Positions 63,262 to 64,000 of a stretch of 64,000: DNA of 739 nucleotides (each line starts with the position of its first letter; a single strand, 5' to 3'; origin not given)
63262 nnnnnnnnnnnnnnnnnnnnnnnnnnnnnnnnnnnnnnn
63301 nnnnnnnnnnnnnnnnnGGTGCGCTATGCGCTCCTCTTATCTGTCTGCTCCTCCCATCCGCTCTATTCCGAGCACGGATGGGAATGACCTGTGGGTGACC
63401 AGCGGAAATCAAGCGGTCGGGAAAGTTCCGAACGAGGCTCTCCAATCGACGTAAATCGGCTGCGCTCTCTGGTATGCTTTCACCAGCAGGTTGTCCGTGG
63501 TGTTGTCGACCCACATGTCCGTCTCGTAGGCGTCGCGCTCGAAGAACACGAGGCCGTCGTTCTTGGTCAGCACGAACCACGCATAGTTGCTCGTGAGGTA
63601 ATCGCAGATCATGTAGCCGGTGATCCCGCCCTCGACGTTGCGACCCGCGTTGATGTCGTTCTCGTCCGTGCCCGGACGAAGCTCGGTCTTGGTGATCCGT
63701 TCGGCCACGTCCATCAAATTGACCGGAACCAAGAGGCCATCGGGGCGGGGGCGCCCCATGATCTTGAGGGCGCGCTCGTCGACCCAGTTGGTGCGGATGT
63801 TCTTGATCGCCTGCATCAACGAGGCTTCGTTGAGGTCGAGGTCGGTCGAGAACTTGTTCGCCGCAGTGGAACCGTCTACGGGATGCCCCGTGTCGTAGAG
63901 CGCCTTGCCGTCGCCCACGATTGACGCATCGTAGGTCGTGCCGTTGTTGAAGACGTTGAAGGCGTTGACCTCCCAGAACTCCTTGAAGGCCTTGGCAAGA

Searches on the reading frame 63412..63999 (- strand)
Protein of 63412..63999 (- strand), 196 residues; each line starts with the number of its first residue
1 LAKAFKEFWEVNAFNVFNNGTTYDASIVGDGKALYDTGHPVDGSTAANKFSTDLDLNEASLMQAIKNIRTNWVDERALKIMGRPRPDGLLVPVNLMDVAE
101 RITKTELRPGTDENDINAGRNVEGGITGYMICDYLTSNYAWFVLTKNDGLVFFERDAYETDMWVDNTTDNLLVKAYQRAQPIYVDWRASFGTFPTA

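Call 8: search_protein_families(library=pfam, proteins=[window:63412-63999:-], max_evalue=0.1)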
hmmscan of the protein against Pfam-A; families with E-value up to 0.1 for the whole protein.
window:63412-63999:- (196 aa): 2 families
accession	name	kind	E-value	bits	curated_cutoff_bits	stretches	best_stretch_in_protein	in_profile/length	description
PF10124.15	Mu-like_gpT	-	0.0017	18.2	20.1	0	55-117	219-278/289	Mu-like prophage major head subunit gpT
PF19642.4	DUF6145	-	0.015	15.8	27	1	132-176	41-87/115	Family of unknown function (DUF6145)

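Call 9: search_protein_families(library=phrogs, proteins=[window:63412-63999:-], max_evalue=0.01)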
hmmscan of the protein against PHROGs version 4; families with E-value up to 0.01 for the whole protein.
window:63412-63999:- (196 aa): 2 families
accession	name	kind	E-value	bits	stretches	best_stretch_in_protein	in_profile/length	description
phrog_371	-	head and packaging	9.3e-05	22.8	1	2-189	107-228/303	major head protein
phrog_133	-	head and packaging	0.00055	19.7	1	28-118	506-588/668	head maturation protease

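Call 20: search_protein_families(library=ncbifam, proteins=[window:63412-63999:-], max_evalue=10)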
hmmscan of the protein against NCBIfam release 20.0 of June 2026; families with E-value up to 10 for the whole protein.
window:63412-63999:- (196 aa): 1 family
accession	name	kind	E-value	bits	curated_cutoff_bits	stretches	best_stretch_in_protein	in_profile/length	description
NF045540.1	scaf_prot_MCP1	exception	0.0008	18.2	475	1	26-115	490-568/652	ClpP-like prohead protease/major capsid protein fusion protein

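Call 29: find_homologous_proteins(query=window:63412-63999:-, max_evalue=1e-10)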
Query window:63412-63999:- (196 aa): 653 proteins with E <= 1e-10 among 702 candidates; the best 120 are listed.
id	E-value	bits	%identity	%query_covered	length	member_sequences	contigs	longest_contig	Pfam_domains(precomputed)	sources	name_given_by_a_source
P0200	4.6e-129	446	100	100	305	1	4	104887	PF25209.3,PF10124.16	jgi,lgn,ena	-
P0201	6.0e-112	390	85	100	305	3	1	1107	PF25209.3,PF10124.16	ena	-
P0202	1.1e-106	373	83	100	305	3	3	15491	PF25209.3,PF10124.16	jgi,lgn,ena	-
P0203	6.6e-106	371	81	100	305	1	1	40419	PF25209.3,PF10124.16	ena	-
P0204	1.5e-105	369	82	100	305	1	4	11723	PF25209.3,PF10124.16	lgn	-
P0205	1.6e-105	369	80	100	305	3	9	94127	PF25209.3,PF10124.16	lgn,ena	-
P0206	1.7e-105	369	81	100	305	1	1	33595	PF25209.3,PF10124.16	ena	-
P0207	7.0e-105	367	82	99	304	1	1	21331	PF25209.3,PF10124.16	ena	-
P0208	8.4e-105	367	81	100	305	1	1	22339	PF25209.3,PF10124.16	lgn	-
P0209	1.2e-104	366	81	100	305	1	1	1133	PF25209.3,PF10124.16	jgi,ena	jgi:hypothetical protein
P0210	1.2e-104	366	83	100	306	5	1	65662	PF25209.3,PF10124.16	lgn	-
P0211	1.3e-104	366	80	100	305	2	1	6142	PF25209.3,PF10124.16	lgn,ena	-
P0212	1.3e-104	366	82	100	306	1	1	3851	PF25209.3,PF10124.16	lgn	-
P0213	3.0e-104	365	83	99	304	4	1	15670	PF25209.3,PF10124.16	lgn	-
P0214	3.1e-104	365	81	100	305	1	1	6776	PF25209.3,PF10124.16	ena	-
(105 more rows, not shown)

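Call 33: find_encoding_contigs(protein=P0200, flank=10000, max_places=3)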
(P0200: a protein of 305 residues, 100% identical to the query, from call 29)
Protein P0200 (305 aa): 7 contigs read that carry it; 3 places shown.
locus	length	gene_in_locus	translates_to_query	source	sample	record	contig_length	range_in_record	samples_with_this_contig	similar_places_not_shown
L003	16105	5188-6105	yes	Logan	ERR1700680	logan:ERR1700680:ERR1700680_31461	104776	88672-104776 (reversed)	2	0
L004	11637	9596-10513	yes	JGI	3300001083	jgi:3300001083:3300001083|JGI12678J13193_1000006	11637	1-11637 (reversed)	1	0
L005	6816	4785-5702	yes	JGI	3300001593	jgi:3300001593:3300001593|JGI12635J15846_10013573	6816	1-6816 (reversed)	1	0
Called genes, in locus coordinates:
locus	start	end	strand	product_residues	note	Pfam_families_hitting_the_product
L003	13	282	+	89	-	-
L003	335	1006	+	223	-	-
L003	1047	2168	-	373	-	PF13439:Glyco_transf_4 (faint), PF00534:Glycos_transf_1, PF13692:Glyco_trans_1_4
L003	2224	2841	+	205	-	-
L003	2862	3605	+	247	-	-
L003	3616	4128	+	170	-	PF13392:HNH_3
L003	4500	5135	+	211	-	-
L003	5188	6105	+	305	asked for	PF10124:Mu-like_gpT (faint), PF25209:Phage_capsid_4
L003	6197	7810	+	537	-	-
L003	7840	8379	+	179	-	-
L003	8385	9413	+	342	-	-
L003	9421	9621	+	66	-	-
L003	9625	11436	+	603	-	-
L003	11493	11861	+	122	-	-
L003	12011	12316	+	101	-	-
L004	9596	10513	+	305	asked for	PF10124:Mu-like_gpT (faint), PF25209:Phage_capsid_4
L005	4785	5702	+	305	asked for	PF10124:Mu-like_gpT (faint), PF25209:Phage_capsid_4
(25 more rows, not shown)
